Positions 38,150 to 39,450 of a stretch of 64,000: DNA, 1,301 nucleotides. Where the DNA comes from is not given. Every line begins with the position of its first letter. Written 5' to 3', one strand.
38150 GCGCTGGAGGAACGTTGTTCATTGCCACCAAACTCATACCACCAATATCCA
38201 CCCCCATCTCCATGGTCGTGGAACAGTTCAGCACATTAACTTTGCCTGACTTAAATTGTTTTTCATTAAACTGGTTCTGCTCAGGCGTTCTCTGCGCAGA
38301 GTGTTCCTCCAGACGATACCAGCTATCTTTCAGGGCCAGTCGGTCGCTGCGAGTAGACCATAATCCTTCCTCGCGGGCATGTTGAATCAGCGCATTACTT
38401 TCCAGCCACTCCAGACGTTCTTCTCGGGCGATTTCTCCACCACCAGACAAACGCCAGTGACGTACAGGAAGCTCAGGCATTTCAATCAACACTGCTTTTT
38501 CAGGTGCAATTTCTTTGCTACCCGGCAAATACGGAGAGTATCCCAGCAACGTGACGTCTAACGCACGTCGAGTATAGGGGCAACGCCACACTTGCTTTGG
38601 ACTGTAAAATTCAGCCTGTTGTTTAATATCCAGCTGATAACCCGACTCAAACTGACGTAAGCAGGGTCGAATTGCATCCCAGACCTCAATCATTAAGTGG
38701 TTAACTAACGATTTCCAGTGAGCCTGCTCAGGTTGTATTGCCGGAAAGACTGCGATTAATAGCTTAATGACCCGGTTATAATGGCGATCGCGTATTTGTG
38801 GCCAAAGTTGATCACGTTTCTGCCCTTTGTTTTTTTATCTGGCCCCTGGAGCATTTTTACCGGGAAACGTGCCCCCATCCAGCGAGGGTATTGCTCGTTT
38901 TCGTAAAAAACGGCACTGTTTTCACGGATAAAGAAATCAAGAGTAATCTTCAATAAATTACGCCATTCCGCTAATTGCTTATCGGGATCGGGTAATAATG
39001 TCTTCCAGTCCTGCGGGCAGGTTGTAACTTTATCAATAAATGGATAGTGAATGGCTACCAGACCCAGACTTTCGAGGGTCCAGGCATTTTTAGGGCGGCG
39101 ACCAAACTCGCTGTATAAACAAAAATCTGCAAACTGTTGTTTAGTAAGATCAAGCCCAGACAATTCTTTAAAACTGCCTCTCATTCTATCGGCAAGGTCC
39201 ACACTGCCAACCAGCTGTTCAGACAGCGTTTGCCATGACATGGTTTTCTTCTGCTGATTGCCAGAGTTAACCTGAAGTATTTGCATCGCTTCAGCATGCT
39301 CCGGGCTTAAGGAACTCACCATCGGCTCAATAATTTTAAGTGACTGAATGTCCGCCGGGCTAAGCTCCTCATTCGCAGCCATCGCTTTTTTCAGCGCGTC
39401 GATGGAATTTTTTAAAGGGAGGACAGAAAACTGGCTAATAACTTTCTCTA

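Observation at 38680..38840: Single-nucleotide frameshift inside an A7 homopolymer splits the DruE-like giant helicase into 925-aa and 1160-aa ORFs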

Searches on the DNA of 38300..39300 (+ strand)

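Call 8: search_dna_similar(query=window:38300-39300:+, collection=ecoli_genomes, mode=near, max_rows=40)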
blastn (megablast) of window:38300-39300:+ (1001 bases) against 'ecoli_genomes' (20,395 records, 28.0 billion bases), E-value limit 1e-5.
Records with a match: 524; places in all: 526; records where one place covers at least 80% of the query: 521.
Genomes with a match: 524 of 5426; with a place that covers at least 80% of the query: 521. Places per genome that has any: lowest 1, median 1, highest 2. On chromosomes: 511 places; on plasmids: 15.
Best place of each record, by identity: >=99% 388; 95-99% 136.
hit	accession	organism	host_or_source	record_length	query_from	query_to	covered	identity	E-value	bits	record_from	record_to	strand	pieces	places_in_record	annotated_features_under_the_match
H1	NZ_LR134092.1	Escherichia coli strain NCTC10444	Calf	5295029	1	1001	100%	99.9%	0e+0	1844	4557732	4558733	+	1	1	DEAD/DEAH box helicase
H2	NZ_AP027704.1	Escherichia coli strain PSS-13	Homo sapiens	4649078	1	1001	100%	99.7%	0e+0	1832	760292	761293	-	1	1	DEAD/DEAH box helicase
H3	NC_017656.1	Escherichia coli O55:H7 str. RM12579 strain RM12579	Homo sapiens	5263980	1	1001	100%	99.7%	0e+0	1832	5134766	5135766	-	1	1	DEAD/DEAH box helicase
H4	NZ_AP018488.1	Escherichia coli O157:H7 strain PV15-279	Homo sapiens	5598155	1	1001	100%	99.6%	0e+0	1827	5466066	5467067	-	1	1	DEAD/DEAH box helicase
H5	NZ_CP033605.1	Escherichia coli O157:H7 strain TR01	Cattle carcass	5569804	1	1001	100%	99.6%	0e+0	1827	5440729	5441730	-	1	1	DEAD/DEAH box helicase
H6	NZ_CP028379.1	Escherichia coli O145 str. RM9872 strain RM9872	Bos taurus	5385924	1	1001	100%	99.6%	0e+0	1827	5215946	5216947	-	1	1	DEAD/DEAH box helicase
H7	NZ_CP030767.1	Escherichia coli strain 2017C-4109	missing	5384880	1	1001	100%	99.6%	0e+0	1827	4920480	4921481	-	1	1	DEAD/DEAH box helicase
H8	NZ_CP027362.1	Escherichia coli strain 95-3192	missing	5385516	1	1001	100%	99.6%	0e+0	1827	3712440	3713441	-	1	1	DEAD/DEAH box helicase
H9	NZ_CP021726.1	Escherichia coli strain Combat11I9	Homo sapiens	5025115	1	1001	100%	99.6%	0e+0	1827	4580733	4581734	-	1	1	DEAD/DEAH box helicase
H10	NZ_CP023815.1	Escherichia coli strain IMT16316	wild bird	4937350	1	1001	100%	99.6%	0e+0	1827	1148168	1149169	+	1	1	DEAD/DEAH box helicase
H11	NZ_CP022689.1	Escherichia coli strain CDC#03-98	missing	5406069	1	1001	100%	99.6%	0e+0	1827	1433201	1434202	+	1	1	DEAD/DEAH box helicase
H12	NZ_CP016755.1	Escherichia coli strain FORC_044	Homo sapiens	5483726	1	1001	100%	99.6%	0e+0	1827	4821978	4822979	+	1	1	DEAD/DEAH box helicase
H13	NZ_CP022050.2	Escherichia coli O157 strain FDAARGOS_293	Homo sapiens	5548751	1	1001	100%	99.6%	0e+0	1827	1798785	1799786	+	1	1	DEAD/DEAH box helicase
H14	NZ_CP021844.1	Escherichia coli strain EC1515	Homo sapiens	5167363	1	1001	100%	99.6%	0e+0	1827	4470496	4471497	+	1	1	DEAD/DEAH box helicase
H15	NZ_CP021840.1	Escherichia coli strain EC974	Homo sapiens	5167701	1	1001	100%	99.6%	0e+0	1827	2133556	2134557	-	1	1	DEAD/DEAH box helicase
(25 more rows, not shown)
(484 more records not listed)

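Call 9: get_annotated_region(hit=H1, flank=7000)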
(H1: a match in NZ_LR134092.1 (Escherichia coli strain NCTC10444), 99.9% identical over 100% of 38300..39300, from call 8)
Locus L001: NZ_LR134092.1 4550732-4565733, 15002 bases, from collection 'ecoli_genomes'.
description: Escherichia coli strain NCTC10444 chromosome 1, complete sequence
organism: Escherichia coli strain NCTC10444 (NCBI taxid 562)
replicon: chromosome; assembly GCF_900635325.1
host: Calf; source: not available: to be reported later; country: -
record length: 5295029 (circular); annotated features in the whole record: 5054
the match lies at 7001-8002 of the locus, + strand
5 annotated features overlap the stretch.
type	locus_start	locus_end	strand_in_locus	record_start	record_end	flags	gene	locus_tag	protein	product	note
CDS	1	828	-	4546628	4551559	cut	-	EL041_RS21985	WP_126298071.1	class I SAM-dependent DNA methyltransferase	-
CDS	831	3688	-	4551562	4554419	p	-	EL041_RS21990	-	DEAD/DEAH box helicase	frameshifted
CDS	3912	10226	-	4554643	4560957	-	-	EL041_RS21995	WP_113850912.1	DEAD/DEAH box helicase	-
CDS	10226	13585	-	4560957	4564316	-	-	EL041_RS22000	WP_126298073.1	STY4851/ECs_5259 family protein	-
CDS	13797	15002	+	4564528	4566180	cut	zorA2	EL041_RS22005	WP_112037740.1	type II Zorya anti-phage system protein ZorA2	-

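Call 10: get_annotated_region(hit=H3, flank=7000)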
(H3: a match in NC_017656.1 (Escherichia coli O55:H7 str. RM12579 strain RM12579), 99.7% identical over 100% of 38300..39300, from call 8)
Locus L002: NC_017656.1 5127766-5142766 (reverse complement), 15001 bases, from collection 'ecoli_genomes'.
description: Escherichia coli O55:H7 str. RM12579, complete sequence
organism: Escherichia coli O55:H7 str. RM12579 strain RM12579 (NCBI taxid 1048689)
replicon: chromosome; assembly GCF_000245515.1
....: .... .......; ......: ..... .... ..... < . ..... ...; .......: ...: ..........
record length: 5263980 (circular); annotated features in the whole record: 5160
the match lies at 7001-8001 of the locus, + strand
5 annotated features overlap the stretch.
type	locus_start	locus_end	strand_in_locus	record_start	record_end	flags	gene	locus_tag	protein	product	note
CDS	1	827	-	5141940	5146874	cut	-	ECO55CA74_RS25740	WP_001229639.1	class I SAM-dependent DNA methyltransferase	-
CDS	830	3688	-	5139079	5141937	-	-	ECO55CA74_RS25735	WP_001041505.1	DEAD/DEAH box helicase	-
CDS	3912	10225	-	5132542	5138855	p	-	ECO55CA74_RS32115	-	DEAD/DEAH box helicase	frameshifted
CDS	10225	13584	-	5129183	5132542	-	-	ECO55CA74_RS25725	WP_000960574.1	STY4851/ECs_5259 family protein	-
CDS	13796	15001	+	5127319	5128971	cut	zorA2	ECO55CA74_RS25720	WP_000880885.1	type II Zorya anti-phage system protein ZorA2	-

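Call 13: search_dna_similar(query=window:38791-38877:+, collection=ecoli_genomes, mode=near, max_rows=60)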
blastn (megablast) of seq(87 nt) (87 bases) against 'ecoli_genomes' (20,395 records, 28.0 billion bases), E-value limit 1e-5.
Records with a match: 523; places in all: 524; records where one place covers at least 80% of the query: 521.
Genomes with a match: 523 of 5426; with a place that covers at least 80% of the query: 521. Places per genome that has any: lowest 1, median 1, highest 2. On chromosomes: 509 places; on plasmids: 15.
Best place of each record, by identity: >=99% 1; 95-99% 522.
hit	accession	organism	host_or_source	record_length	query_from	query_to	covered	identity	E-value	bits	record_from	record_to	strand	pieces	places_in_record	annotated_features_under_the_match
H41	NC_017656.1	Escherichia coli O55:H7 str. RM12579 strain RM12579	Homo sapiens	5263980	1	87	100%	100.0%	3e-37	161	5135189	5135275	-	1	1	DEAD/DEAH box helicase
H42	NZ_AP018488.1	Escherichia coli O157:H7 strain PV15-279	Homo sapiens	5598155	1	87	100%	98.9%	1e-35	156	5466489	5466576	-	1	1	DEAD/DEAH box helicase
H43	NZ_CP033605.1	Escherichia coli O157:H7 strain TR01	Cattle carcass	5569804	1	87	100%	98.9%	1e-35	156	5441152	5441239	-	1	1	DEAD/DEAH box helicase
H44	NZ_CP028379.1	Escherichia coli O145 str. RM9872 strain RM9872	Bos taurus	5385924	1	87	100%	98.9%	1e-35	156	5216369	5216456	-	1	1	DEAD/DEAH box helicase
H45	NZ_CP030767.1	Escherichia coli strain 2017C-4109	missing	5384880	1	87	100%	98.9%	1e-35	156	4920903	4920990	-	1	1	DEAD/DEAH box helicase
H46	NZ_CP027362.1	Escherichia coli strain 95-3192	missing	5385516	1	87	100%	98.9%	1e-35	156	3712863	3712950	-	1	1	DEAD/DEAH box helicase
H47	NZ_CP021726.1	Escherichia coli strain Combat11I9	Homo sapiens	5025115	1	87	100%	98.9%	1e-35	156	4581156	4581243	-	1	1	DEAD/DEAH box helicase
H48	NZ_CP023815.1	Escherichia coli strain IMT16316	wild bird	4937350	1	87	100%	98.9%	1e-35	156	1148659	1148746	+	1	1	DEAD/DEAH box helicase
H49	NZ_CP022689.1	Escherichia coli strain CDC#03-98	missing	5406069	1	87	100%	98.9%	1e-35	156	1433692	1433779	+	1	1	DEAD/DEAH box helicase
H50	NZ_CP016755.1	Escherichia coli strain FORC_044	Homo sapiens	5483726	1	87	100%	98.9%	1e-35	156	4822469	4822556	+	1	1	DEAD/DEAH box helicase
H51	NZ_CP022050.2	Escherichia coli O157 strain FDAARGOS_293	Homo sapiens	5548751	1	87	100%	98.9%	1e-35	156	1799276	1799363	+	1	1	DEAD/DEAH box helicase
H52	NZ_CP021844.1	Escherichia coli strain EC1515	Homo sapiens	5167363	1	87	100%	98.9%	1e-35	156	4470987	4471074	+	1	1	DEAD/DEAH box helicase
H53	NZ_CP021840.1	Escherichia coli strain EC974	Homo sapiens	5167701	1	87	100%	98.9%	1e-35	156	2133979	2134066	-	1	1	DEAD/DEAH box helicase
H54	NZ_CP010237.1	Escherichia coli strain S43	not applicable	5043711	1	87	100%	98.9%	1e-35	156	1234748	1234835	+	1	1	DEAD/DEAH box helicase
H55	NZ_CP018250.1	Escherichia coli strain 10671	Cattle faeces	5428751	1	87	100%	98.9%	1e-35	156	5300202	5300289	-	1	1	DEAD/DEAH box helicase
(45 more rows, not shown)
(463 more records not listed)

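Call 54: search_dna_similar(query=window:38600-39100:-, collection=plasmids, mode=distant, max_rows=40, rows=spread)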
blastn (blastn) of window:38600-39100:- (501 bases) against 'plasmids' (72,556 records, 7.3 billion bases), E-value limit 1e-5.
Records with a match: 16; places in all: 16; records where one place covers at least 80% of the query: 16.
Best place of each record, by identity: >=99% 2; 95-99% 14.
By first word of the organism name: Escherichia 14; Klebsiella 2.
By predicted mobility (MOB-suite, as given by PLSDB): conjugative 7; mobilizable 6; non-mobilizable 3.
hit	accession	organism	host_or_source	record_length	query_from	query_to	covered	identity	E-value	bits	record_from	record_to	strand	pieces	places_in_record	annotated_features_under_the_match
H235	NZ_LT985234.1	Escherichia coli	-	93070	1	501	100%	98.6%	0e+0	873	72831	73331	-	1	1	none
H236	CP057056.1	Escherichia coli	culture,Pooled cattle faecal samples ...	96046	1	501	100%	98.4%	0e+0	866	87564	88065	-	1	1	DEAD/DEAH box helicase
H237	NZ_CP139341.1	Escherichia coli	pork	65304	1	501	100%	98.4%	0e+0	868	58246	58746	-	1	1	none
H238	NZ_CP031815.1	Klebsiella pneumoniae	Homo sapiens,rectal swab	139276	1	501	100%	98.2%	0e+0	862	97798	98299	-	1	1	DEAD/DEAH box helicase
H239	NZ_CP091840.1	Escherichia coli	Equus ferus caballus ...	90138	1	501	100%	98.2%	0e+0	862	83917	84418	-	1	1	none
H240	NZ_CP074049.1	Escherichia coli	Pig,pure culture,Rectal Swab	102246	1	501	100%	98.2%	0e+0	862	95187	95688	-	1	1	none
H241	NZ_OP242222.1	Escherichia coli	Homo sapiens,stool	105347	1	501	100%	98.2%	0e+0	862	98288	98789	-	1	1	none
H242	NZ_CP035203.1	Klebsiella pneumoniae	Homo sapiens,stool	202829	1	501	100%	98.2%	0e+0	862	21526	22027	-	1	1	DEAD/DEAH box helicase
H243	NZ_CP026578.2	Escherichia coli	Homo sapiens,Culture,Rectal swab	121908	1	501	100%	98.0%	0e+0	857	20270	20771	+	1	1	DEAD/DEAH box helicase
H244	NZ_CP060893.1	Escherichia coli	Homo sapiens,sputum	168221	1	501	100%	98.0%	0e+0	857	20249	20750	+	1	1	DEAD/DEAH box helicase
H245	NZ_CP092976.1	Escherichia coli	Homo sapiens,Culture,Rectal swab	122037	1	501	100%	98.0%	0e+0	857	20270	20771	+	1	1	DEAD/DEAH box helicase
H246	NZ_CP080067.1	Escherichia coli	Homo sapiens,tissue sample,Human feces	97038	1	501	100%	98.0%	0e+0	857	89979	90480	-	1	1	none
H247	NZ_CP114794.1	Escherichia coli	single cell,soil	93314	1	501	100%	98.0%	0e+0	857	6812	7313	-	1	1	none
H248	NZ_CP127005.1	Escherichia coli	mixed culture,pork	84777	1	501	100%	97.8%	0e+0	853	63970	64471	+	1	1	DEAD/DEAH box helicase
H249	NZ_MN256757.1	Escherichia coli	-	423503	80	501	84%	99.1%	0e+0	742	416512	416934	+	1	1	none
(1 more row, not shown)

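Call 56: get_annotated_region(hit=H235, flank=6500)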
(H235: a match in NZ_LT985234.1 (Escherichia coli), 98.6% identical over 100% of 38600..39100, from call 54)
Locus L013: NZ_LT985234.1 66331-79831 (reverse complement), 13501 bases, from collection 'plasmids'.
description: Escherichia coli strain 557 plasmid RCS32TR557_p, complete sequence
organism: Escherichia coli (NCBI taxid 562)
taxonomy: Bacteria; Pseudomonadota; Gammaproteobacteria; Enterobacterales; Enterobacteriaceae; Escherichia; Escherichia coli
host: -; source: -; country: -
typing (MOB-suite, as given by PLSDB): conjugative; replicon IncY; relaxase MOBC; mating-pair formation MPF_T
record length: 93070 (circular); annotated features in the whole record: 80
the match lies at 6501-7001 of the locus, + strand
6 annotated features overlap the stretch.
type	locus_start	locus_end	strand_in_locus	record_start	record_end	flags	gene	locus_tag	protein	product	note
CDS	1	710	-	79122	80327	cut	-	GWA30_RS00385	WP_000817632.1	AAA family ATPase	-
CDS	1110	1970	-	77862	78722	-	repA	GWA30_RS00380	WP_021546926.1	replication protein RepA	-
CDS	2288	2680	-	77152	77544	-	-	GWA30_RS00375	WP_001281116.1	hypothetical protein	-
CDS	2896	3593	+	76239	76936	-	-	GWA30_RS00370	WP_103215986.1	IS1-like element IS1A family transposase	GO:0006313 - DNA transposition [Evidence IEA]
CDS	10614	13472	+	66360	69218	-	-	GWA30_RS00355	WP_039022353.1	DEAD/DEAH box helicase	-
CDS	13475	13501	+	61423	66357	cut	-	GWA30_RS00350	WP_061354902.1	class I SAM-dependent DNA methyltransferase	-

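Call 57: get_annotated_region(hit=H237, flank=6500)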
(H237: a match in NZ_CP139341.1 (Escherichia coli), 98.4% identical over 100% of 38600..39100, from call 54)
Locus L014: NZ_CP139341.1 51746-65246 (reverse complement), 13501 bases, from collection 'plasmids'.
description: Escherichia coli strain YZ22MPE6 plasmid pYUYZMPE6-2, complete sequence
organism: Escherichia coli (NCBI taxid 562)
taxonomy: Bacteria; Pseudomonadota; Gammaproteobacteria; Enterobacterales; Enterobacteriaceae; Escherichia; Escherichia coli
host: -; source: pork; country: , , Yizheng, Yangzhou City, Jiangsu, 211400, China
typing (MOB-suite, as given by PLSDB): mobilizable; replicon IncY
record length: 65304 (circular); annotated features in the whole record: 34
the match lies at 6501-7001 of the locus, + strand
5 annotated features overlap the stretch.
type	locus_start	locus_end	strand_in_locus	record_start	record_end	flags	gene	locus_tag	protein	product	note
CDS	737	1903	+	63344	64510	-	-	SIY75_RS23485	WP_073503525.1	IS30-like element IS30 family transposase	GO:0006313 - DNA transposition [Evidence IEA]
CDS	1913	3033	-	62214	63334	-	-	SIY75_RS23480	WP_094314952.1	IS3 family transposase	-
CDS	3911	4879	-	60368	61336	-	-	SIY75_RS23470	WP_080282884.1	IS5-like element IS903B family transposase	GO:0006313 - DNA transposition [Evidence IEA]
CDS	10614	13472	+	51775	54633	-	-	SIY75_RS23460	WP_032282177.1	DEAD/DEAH box helicase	-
CDS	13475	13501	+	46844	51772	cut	-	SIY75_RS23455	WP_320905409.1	class I SAM-dependent DNA methyltransferase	-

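Call 58: get_annotated_region(hit=H238, flank=6500)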
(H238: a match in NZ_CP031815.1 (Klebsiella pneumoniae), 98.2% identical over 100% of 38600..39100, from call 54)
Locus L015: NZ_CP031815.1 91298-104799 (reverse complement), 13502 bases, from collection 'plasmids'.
description: Klebsiella pneumoniae strain KSB1_7F isolate KSB1_7F plasmid unnamed1, complete sequence
organism: Klebsiella pneumoniae (NCBI taxid 573)
taxonomy: Bacteria; Pseudomonadota; Gammaproteobacteria; Enterobacterales; Enterobacteriaceae; Klebsiella; Klebsiella pneumoniae
host: -; source: Homo sapiens,rectal swab; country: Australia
typing (MOB-suite, as given by PLSDB): non-mobilizable; replicon IncFIB
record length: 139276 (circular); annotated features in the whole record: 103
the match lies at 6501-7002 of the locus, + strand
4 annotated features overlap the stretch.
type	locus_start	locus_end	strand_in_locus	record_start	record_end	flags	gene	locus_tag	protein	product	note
CDS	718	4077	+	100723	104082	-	-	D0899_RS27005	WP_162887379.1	STY4851/ECs_5259 family protein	-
CDS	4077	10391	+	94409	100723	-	-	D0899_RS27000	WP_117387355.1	DEAD/DEAH box helicase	-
CDS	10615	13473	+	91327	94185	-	-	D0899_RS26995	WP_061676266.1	DEAD/DEAH box helicase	-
CDS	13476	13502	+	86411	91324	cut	-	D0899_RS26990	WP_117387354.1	class I SAM-dependent DNA methyltransferase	-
